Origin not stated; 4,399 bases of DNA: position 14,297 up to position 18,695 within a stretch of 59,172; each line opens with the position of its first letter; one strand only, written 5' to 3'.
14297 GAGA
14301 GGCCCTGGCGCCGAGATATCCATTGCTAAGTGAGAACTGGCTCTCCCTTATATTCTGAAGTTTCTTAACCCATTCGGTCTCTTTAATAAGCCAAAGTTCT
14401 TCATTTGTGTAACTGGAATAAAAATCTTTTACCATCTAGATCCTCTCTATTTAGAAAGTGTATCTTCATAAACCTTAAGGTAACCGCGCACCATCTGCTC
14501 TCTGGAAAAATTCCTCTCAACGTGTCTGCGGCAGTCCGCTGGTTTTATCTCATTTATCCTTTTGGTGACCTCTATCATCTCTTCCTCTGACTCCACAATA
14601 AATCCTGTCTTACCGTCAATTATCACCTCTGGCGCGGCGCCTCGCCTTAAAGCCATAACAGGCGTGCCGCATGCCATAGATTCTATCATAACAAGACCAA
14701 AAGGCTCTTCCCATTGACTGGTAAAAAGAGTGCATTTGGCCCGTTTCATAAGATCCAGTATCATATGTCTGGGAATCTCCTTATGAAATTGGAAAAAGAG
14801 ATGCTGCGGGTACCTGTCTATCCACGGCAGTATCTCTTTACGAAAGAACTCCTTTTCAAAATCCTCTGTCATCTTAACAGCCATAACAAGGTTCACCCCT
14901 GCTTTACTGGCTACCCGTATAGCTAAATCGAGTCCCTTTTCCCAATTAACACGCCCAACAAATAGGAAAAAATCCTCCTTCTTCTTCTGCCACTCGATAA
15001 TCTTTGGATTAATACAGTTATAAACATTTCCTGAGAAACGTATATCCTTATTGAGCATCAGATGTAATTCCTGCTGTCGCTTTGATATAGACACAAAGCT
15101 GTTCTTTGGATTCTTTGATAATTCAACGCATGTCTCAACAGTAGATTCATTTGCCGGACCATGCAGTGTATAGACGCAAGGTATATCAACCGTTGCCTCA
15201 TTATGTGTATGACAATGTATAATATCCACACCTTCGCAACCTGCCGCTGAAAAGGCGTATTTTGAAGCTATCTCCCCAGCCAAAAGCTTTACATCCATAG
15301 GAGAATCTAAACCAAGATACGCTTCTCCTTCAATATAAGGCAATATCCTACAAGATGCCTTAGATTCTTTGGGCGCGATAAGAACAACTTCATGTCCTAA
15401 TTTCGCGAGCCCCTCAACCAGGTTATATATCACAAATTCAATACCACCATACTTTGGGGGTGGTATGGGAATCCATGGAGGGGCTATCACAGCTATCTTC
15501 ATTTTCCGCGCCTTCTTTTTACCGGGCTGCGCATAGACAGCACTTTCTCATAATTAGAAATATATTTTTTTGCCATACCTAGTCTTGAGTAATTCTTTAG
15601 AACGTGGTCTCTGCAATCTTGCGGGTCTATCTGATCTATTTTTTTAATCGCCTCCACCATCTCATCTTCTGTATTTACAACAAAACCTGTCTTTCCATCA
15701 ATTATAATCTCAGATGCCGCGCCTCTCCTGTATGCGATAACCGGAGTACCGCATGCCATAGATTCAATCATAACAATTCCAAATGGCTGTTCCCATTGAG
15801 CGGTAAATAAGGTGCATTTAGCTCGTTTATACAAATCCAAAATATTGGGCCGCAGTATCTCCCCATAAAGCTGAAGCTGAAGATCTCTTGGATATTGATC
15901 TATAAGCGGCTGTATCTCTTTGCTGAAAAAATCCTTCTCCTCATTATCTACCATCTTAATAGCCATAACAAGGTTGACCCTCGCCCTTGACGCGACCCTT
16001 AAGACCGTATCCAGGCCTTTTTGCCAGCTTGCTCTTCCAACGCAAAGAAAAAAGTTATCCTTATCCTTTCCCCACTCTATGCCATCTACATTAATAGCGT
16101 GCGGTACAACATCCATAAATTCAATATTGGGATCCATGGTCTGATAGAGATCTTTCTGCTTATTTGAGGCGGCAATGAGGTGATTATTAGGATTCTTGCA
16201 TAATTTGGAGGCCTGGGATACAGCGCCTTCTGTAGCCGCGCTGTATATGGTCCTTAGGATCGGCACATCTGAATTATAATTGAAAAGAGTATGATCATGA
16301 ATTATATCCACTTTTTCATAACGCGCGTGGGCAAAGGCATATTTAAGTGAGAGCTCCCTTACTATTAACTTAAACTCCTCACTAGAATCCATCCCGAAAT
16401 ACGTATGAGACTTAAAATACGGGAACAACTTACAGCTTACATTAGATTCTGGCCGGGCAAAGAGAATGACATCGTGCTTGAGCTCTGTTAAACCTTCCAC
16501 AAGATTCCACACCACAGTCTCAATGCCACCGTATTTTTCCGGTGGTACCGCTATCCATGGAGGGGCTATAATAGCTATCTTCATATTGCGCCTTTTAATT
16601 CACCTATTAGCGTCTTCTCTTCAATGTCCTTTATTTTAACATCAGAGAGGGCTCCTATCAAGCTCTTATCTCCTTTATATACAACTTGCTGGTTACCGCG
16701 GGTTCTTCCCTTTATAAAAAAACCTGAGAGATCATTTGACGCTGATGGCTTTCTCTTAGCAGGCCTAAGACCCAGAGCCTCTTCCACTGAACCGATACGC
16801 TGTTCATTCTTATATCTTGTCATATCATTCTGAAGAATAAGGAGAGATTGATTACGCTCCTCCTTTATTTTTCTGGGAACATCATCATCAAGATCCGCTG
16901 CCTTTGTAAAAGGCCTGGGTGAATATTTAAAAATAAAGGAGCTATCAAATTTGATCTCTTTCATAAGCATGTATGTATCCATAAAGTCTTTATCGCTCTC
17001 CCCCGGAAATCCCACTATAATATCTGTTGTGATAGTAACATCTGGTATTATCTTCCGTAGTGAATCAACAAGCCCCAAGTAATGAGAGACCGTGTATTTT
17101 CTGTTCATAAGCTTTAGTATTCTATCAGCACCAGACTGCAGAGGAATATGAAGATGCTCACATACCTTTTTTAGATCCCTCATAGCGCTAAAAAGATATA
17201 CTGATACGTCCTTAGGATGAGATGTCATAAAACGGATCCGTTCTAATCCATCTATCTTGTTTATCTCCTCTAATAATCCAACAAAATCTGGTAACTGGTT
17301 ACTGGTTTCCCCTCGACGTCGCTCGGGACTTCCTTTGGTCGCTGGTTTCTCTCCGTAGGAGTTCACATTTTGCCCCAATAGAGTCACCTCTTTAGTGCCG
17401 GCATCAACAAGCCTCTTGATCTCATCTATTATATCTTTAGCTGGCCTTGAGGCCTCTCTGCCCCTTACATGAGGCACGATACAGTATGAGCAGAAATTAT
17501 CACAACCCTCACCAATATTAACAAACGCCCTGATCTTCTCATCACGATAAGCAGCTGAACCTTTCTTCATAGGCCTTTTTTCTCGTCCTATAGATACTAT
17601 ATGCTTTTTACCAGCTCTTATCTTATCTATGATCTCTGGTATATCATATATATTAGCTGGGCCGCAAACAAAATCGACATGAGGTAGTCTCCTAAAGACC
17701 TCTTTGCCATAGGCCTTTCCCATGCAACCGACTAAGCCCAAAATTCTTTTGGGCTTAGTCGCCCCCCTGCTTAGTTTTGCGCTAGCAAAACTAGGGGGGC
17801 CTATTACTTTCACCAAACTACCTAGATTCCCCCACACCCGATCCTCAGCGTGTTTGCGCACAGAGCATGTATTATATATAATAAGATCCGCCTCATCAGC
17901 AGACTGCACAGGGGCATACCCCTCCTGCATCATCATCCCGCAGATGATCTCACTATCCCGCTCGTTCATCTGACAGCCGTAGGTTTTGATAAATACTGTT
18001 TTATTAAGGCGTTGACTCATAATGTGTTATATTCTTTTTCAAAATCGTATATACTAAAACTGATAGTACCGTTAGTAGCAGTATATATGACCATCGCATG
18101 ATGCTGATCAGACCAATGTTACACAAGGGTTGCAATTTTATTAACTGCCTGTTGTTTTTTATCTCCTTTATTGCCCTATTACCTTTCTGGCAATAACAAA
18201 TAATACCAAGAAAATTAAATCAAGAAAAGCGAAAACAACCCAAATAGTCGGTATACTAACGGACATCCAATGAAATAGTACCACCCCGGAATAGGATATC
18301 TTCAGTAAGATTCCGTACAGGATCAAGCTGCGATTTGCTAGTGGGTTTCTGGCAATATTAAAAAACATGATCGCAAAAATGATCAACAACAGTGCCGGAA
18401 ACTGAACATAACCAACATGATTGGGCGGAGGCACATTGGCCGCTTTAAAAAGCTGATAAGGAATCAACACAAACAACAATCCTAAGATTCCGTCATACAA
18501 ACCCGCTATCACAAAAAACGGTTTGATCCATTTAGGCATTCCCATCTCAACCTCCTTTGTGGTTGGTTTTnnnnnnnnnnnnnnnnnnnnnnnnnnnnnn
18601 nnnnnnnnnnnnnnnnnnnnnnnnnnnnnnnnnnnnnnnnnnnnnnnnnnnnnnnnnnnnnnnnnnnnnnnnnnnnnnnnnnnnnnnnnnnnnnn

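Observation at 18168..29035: A 12-gene, translationally coupled, MarR-headed cluster combines sphingolipid-type chemistry (ACP, oxoamine synthase, lipid kinase, SDR) with KAS, an AIR-synthase-like enzyme, OYE reductase, UbiA prenyltransferase and a radical SAM/SPASM enzyme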

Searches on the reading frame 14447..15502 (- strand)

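Call 55: search_protein_families(library=pfam, proteins=[window:14447-15502:-], max_evalue=0.00001)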
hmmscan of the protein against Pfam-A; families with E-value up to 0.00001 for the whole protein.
window:14447-15502:- (351 aa): 4 families
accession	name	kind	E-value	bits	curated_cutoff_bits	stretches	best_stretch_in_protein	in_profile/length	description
PF00534.26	Glycos_transf_1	-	4.4e-25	88.6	26.4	1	173-319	12-155/172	Glycosyl transferases group 1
PF13692.12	Glyco_trans_1_4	-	5.8e-16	59.5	27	1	179-312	4-135/142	Glycosyl transferases group 1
PF13439.12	Glyco_transf_4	-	2.9e-12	47.4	28.5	1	18-118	1-108/170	Glycosyltransferase Family 4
PF20706.3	GT4-conflict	-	8.8e-10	38.5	26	1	173-285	194-311/385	Family 4 Glycosyltransferase in conflict systems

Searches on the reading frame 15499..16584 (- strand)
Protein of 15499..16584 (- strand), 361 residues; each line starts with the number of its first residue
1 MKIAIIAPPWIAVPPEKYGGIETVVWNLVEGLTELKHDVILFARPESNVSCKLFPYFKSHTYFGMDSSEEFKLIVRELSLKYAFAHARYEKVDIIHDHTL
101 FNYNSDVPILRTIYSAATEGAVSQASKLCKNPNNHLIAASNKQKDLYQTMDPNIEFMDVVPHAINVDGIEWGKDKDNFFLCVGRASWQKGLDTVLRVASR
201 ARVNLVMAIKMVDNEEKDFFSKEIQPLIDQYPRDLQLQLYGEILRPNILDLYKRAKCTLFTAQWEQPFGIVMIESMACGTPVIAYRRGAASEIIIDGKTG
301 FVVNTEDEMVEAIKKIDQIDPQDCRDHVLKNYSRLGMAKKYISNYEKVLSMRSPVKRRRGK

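Call 4: search_protein_families(library=pfam, proteins=[window:15499-16584:-], max_evalue=0.01)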
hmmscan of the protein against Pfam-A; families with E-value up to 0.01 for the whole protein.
window:15499-16584:- (361 aa): 6 families
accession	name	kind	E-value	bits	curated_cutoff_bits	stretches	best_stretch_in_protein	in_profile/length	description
PF00534.26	Glycos_transf_1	-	5.5e-26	91.6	26.4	1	173-316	12-155/172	Glycosyl transferases group 1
PF13692.12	Glyco_trans_1_4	-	5.2e-18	66.1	27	1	179-315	4-138/142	Glycosyl transferases group 1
PF13439.12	Glyco_transf_4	-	1.6e-08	35.2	28.5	1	18-166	1-168/170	Glycosyltransferase Family 4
PF20706.3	GT4-conflict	-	3.6e-05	23.4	26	1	173-287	194-313/385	Family 4 Glycosyltransferase in conflict systems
PF13524.12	Glyco_trans_1_2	-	8.5e-05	23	25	1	241-323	33-117/144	Glycosyl transferase-like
PF13579.12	Glyco_trans_4_4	-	0.0026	18.5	29.7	1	19-50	1-32/158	Glycosyl transferase 4-like domain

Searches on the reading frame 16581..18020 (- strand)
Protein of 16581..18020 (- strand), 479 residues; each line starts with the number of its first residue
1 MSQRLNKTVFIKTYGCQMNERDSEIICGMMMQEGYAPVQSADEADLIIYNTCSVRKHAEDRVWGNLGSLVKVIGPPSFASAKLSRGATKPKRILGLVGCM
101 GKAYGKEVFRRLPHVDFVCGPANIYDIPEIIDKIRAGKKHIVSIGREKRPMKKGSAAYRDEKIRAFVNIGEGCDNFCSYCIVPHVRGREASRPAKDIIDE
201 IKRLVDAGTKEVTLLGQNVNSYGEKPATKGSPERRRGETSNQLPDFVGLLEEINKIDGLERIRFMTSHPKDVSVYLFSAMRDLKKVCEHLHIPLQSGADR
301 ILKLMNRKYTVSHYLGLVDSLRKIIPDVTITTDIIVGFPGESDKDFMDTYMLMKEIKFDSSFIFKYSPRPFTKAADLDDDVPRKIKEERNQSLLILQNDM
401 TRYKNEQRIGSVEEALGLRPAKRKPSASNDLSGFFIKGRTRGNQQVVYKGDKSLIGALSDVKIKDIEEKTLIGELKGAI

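Call 4: search_protein_families(library=pfam, proteins=[window:16581-18020:-], max_evalue=0.01)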
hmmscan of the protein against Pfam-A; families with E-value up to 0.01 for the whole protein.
window:16581-18020:- (479 aa): 2 families
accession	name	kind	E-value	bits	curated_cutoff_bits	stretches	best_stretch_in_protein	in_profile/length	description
PF04055.27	Radical_SAM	-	9.6e-29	101.1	29.5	1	167-351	1-164/166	Radical SAM superfamily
PF00919.26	UPF0004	-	1.7e-25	89.3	27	1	9-120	2-98/98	Uncharacterized protein family UPF0004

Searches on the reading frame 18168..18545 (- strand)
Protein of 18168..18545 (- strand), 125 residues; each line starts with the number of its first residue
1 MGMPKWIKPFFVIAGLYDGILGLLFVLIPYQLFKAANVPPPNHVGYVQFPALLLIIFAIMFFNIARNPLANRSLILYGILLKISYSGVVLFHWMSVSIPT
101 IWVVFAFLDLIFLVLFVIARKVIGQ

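Call 4: search_protein_families(library=pfam, proteins=[window:18168-18545:-], max_evalue=0.01)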
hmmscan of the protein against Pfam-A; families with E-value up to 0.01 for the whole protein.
window:18168-18545:- (125 aa): 0 families

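Call 66: search_protein_families(library=pfam, proteins=[window:18168-18545:-], max_evalue=0.01)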
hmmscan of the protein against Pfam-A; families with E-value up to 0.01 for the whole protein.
window:18168-18545:- (125 aa): 0 families
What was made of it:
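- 18168..18545 (-): Small hydrophobic protein (125 aa, apparently four TM helices), Omnitrophota only. No Pfam hit (calls 4, 66).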
